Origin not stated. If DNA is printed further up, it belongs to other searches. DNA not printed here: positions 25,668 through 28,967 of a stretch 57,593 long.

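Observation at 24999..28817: Two-gene SRAP (YedK/HMCES-like) + DnaE2-type polymerase operon with no ImuA/ImuB partner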

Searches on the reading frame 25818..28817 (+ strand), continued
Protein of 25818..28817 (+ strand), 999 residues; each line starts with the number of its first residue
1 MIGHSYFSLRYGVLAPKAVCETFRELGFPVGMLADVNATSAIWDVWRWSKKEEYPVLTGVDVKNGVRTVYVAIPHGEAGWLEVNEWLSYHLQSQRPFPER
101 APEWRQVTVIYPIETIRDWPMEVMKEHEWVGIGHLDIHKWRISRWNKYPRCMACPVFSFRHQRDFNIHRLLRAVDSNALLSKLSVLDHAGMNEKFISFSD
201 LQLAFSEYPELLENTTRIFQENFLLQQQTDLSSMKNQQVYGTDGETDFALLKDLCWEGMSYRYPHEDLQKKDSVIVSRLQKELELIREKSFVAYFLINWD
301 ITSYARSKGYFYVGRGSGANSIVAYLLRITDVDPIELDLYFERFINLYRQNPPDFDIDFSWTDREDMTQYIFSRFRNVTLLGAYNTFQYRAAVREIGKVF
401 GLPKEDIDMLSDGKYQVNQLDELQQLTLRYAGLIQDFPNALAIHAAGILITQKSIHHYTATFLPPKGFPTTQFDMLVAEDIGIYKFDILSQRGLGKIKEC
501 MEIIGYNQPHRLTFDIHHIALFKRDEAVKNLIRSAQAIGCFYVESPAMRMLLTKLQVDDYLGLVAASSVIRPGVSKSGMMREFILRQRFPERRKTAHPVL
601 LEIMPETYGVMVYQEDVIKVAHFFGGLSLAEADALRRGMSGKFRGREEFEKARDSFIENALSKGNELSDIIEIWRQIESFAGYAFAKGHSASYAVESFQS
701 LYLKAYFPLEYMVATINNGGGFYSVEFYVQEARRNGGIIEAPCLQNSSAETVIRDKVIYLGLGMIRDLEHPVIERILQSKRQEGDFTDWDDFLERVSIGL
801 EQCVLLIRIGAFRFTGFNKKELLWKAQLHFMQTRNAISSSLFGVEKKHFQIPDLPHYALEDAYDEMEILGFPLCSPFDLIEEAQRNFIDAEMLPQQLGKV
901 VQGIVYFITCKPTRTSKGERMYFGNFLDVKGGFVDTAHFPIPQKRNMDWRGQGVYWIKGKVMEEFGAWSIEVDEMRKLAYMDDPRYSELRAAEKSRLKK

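Call 35: search_solved_structures(query=window:25818-28814:+, max_evalue=1e-10, show_alignments=2)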
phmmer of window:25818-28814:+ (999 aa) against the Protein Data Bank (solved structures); distinct sequences matched with E-value up to 1e-10: 9.
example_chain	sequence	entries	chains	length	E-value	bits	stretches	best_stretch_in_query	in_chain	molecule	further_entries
2hnh_A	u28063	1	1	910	5.8e-74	252.9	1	163-817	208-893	DNA polymerase III alpha subunit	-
4jom_A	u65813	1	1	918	5.9e-74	252.9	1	163-817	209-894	DNA polymerase III subunit alpha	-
2hqa_A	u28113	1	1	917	5.9e-74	252.8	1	163-817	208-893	DNA polymerase III alpha subunit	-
5m1s_A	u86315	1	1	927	5.9e-74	252.8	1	163-818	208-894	DNA polymerase III subunit alpha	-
5fku_A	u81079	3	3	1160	8.2e-74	252.4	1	163-822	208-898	DNA POLYMERASE III SUBUNIT ALPHA | DNA POLYMERASE III ALPHA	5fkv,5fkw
2hpi_A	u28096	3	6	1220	1.7e-67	231.5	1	249-815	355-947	DNA polymerase III alpha subunit | DNA polymerase III subunit alpha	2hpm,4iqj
3e0d_A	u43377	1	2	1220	2.9e-67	230.7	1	249-812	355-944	DNA polymerase III subunit alpha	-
5lew_A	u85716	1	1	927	1.3e-66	228.5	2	441-822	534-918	DNA polymerase III subunit alpha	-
7pu7_A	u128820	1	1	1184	2.4e-66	227.6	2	441-822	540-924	DNA polymerase III subunit alpha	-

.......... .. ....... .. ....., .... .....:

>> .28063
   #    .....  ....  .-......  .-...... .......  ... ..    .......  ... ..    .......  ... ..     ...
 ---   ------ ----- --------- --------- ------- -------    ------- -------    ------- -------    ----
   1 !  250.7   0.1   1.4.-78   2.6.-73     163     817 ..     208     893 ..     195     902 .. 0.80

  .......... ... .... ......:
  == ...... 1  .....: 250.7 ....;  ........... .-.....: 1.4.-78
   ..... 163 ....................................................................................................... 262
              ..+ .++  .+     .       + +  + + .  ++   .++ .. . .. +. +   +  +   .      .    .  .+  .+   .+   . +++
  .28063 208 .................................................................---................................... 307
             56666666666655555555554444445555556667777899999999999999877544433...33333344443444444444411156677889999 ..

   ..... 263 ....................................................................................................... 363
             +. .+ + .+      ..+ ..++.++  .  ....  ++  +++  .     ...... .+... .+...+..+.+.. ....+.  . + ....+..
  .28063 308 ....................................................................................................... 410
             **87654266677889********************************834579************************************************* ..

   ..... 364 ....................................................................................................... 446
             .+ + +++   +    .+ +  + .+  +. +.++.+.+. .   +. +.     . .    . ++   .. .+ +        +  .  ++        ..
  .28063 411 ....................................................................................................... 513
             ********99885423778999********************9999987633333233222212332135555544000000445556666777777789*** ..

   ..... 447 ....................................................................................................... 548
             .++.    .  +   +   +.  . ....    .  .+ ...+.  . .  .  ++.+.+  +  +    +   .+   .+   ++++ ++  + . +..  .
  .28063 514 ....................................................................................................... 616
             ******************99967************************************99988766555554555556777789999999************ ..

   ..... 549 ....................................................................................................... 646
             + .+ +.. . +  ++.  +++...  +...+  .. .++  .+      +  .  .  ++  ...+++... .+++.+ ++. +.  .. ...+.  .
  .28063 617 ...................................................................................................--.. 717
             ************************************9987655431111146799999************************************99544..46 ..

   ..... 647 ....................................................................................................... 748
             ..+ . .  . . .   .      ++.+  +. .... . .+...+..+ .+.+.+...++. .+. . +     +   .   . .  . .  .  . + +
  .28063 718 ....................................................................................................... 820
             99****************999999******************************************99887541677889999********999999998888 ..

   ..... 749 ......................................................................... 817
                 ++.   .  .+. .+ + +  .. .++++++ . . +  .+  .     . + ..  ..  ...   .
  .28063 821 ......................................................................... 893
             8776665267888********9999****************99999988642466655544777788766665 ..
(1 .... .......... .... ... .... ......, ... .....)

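Call 45: list_cluster_members(proteins=[P0001, P0004, P0010, P0123, P0006])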
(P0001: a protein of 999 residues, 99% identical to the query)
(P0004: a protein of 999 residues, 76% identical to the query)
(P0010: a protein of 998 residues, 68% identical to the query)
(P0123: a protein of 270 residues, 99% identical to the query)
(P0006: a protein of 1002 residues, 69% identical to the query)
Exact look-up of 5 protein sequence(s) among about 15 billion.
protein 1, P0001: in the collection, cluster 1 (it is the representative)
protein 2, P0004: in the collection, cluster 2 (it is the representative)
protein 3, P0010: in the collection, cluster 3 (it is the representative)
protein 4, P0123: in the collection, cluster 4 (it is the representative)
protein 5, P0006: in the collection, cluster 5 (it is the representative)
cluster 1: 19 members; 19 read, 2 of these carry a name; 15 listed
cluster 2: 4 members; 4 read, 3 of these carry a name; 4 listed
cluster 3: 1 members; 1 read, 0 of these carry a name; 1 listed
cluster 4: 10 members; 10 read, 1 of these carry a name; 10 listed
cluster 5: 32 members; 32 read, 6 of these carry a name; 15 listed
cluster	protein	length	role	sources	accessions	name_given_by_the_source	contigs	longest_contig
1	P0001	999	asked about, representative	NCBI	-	-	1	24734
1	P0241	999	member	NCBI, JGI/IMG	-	DNA polymerase-3 subunit alpha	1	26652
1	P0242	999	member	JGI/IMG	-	DNA polymerase-3 subunit alpha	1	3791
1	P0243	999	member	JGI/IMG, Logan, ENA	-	-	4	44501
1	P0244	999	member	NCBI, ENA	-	-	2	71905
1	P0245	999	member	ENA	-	-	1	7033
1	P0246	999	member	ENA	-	-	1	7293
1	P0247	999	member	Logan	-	-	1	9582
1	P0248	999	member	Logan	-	-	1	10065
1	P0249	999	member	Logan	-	-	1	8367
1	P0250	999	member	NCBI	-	-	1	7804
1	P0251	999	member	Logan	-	-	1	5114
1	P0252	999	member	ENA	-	-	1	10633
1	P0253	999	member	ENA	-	-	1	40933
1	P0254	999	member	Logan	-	-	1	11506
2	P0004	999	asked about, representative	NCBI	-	-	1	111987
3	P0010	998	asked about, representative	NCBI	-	-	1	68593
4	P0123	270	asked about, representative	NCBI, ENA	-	-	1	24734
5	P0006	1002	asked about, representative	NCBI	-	-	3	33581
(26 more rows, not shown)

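Call 48: find_encoding_contigs(protein=P0008, flank=10000, max_places=2)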
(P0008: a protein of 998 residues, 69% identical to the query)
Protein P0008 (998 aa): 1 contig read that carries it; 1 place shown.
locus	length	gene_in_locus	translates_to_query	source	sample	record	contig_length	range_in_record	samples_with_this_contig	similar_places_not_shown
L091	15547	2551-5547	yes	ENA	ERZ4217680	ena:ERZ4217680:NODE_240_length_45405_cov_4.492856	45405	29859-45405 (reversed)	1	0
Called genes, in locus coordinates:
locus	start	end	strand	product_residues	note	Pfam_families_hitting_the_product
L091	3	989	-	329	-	?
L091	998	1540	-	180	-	PF12161:HsdM_N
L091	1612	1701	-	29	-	-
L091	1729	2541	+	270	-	PF02586:SRAP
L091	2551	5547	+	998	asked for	PF07733:DNA_pol3_alpha, PF17657:DNA_pol3_finger, PF14579:HHH_6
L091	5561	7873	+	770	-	PF07715:Plug, PF00593:TonB_dep_Rec_b-barrel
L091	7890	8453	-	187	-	PF01195:Pept_tRNA_hydro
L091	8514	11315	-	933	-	PF18962:Por_Secre_tail (weak)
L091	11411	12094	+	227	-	PF01128:IspD, PF12804:NTP_transf_3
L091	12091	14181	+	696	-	PF02897:Peptidase_S9_N, PF05448:AXE1 (faint), PF00326:Peptidase_S9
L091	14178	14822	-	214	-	PF00702:Hydrolase, PF13419:HAD_2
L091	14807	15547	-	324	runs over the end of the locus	PF18174:HU-CCDC81_bac_1, PF18175:HU-CCDC81_bac_2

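Call 49: find_encoding_contigs(protein=P0003, flank=10000, max_places=2)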
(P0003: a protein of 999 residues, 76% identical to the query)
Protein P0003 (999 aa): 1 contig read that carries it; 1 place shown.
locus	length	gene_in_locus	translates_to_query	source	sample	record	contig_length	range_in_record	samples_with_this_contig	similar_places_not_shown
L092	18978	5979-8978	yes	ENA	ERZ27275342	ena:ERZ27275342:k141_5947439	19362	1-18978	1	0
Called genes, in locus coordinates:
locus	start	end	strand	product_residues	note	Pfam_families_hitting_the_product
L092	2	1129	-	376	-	?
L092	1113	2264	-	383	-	PF00425:Chorismate_bind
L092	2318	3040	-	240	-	PF01027:Bax1-I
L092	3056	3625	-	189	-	PF01227:GTP_cyclohydroI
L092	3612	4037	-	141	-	PF01242:PTPS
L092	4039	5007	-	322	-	PF01073:3Beta_HSD, PF01370:Epimerase, PF04321:RmlD_sub_bind, PF16363:GDP_Man_Dehyd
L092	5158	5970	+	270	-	PF02586:SRAP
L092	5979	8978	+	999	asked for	PF07733:DNA_pol3_alpha, PF17657:DNA_pol3_finger, PF14579:HHH_6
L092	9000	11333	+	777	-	PF07715:Plug, PF00593:TonB_dep_Rec_b-barrel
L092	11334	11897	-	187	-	PF01195:Pept_tRNA_hydro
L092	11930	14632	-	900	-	-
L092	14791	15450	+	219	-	PF01128:IspD, PF12804:NTP_transf_3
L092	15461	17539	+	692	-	PF02897:Peptidase_S9_N, PF00326:Peptidase_S9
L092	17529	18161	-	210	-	PF00702:Hydrolase, PF13419:HAD_2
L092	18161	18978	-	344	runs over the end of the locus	PF18174:HU-CCDC81_bac_1, PF18175:HU-CCDC81_bac_2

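Call 94: predict_structure(alignment_id=A4)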
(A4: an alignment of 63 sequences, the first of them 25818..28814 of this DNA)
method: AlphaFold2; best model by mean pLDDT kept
length: 999 residues; sequences in the alignment: 63
mean_pLDDT: 82.5   pTM: 0.76
mean pLDDT of the five models: 82.5, 81.8, 76.9, 74.5, 74.3
residues with pLDDT >= 90: 339; 70-90: 497; 50-70: 151; < 50: 12
segments of 3 or more residues with pLDDT < 50: 835-839
pLDDT, mean of each block of 10 residues (from residue 1): 76 85 93 88 87 92 90 93 93 89 94 90 92 92 91 91 90 90 89 92 93 94 83 85 93 92 83 83 89 93 90 78 89 70 66 80 86 92 82 92 91 87 91 80 73 91 73 79 83 79 94 85 88 81 69 77 67 54 66 70 70 75 84 71 62 87 87 78 62 64 93 87 79 91 93 95 93 94 92 90 93 90 86 54 61 80 90 86 74 89 82 55 74 67 58 84 81 83 75 63
secondary structure, 60 per line:
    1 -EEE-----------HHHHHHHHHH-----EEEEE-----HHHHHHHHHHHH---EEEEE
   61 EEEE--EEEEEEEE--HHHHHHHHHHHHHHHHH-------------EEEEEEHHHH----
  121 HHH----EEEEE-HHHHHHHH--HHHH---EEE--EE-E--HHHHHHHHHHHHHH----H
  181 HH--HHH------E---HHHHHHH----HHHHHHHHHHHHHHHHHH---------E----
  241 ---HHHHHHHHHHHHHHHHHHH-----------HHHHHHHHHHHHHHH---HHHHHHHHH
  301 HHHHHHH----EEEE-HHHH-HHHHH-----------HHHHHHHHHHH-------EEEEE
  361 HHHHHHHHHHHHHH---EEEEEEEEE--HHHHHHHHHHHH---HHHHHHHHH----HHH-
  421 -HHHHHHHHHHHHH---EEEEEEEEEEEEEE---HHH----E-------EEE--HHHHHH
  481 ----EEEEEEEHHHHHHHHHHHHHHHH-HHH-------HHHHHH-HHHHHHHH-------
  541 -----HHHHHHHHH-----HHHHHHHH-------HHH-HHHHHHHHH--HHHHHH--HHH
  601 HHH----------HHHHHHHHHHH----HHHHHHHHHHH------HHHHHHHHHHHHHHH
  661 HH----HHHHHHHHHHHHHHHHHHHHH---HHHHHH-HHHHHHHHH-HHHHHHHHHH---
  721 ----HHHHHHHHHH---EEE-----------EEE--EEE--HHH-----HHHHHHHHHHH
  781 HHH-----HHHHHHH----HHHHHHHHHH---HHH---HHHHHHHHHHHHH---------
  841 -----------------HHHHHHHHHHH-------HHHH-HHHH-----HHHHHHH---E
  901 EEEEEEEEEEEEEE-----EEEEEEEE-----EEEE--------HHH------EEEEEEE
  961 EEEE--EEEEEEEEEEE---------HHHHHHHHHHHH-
elements in order (helices of 4 or more, strands of 3 or more residues): E2-4 H16-25 E31-35 H41-52 E56-64 E67-74 H77-93 E107-112 H113-116 E128-132 H134-141 H144-147 E151-153 H162-175 H198-204 H209-226 H244-262 H274-288 H292-307 E312-315 H317-320 H322-326 H338-348 E356-360 H361-374 E378-386 H389-400 H404-412 H422-434 E438-451 E470-472 H475-480 E485-491 H492-507 H519-524 H526-533 H546-554 H560-567 H579-587 H590-595 H598-603 H614-624 H629-639 H646-662 H667-687 H691-696 H698-706 H708-717 H725-734 E738-740 E752-754 E757-759 H770-783 H789-795 H800-809 H819-831 H858-868 H876-879 H881-884 H890-896 E900-914 E920-927 E933-936 E954-964 E967-977 H987-998

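Call 96: fold_search(model_id=the predicted structure, library=pdb)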
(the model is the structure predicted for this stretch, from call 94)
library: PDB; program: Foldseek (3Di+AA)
matches with E <= 10: 318; with E <= 0.001: 19
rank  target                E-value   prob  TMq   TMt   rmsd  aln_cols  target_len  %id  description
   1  7pu7_A                2.9e-44  1.00  0.69  0.65  10.2      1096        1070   21  DNA polymerase from M. tuberculosis (released 2022-02-23)
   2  2hpi                  2.6e-43  1.00  0.60  0.53  13.7      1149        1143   20  Eubacterial and Eukaryotic Replicative DNA Polymerases are not Homologous: X-ray Structure of DNA Polymerase III (released 2006-09-19)
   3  4iqj_D                1.6e-41  1.00  0.62  0.54  12.7      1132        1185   20  Structure of PolIIIalpha-Tauc-DNA complex suggests an atomic model of the replisome (released 2013-03-13)
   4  4iqj_B                5.4e-41  1.00  0.62  0.54  13.0      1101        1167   21  Structure of PolIIIalpha-Tauc-DNA complex suggests an atomic model of the replisome (released 2013-03-13)
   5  3e0d_A                1.0e-40  1.00  0.65  0.58  10.7      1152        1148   20  Insights into the Replisome from the Crystral Structure of the Ternary Complex of the Eubacterial DNA Polymerase III a (released 2008-09-23)
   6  4iqj_A                2.6e-40  1.00  0.61  0.53  13.5      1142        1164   20  Structure of PolIIIalpha-Tauc-DNA complex suggests an atomic model of the replisome (released 2013-03-13)
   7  5fkv_A                9.9e-40  1.00  0.61  0.54  16.0      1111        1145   22  cryo-EM structure of the E. coli replicative DNA polymerase complex bound to DNA (DNA polymerase III alpha, beta, epsi (released 2015-11-25)
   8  4iqj_C                1.4e-39  1.00  0.62  0.54  12.4      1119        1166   20  Structure of PolIIIalpha-Tauc-DNA complex suggests an atomic model of the replisome (released 2013-03-13)
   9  2hnh                  2.0e-39  1.00  0.61  0.66   9.5       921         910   24  Crystal structure of the catalytic alpha subunit of E. coli replicative DNA polymerase III (released 2006-09-19)
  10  5fku_A                2.2e-39  1.00  0.66  0.59  12.2      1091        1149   22  cryo-EM structure of the E. coli replicative DNA polymerase complex in DNA free state (DNA polymerase III alpha, beta, (released 2015-11-25)
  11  4jom                  1.5e-38  1.00  0.63  0.68   9.8       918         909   24  Structure of E. coli Pol III 3mPHP mutant (released 2013-05-29)
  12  5lew                  2.1e-37  1.00  0.60  0.65   9.7       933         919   22  DNA polymerase (released 2017-10-25)
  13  2hqa                  1.1e-36  1.00  0.62  0.67  10.0       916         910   24  Crystal structure of the catalytic alpha subunit of E. Coli replicative DNA polymerase III (released 2006-09-19)
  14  5fkw_A                4.8e-36  1.00  0.61  0.65  10.4       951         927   23  cryo-EM structure of the E. coli replicative DNA polymerase complex bound to DNA (DNA polymerase III alpha, beta, epsi (released 2015-11-25)
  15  3f2c_A                1.3e-21  1.00  0.55  0.55   8.8       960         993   16  DNA Polymerase PolC from Geobacillus kaustophilus complex with DNA, dGTP and Mn (released 2009-01-20)
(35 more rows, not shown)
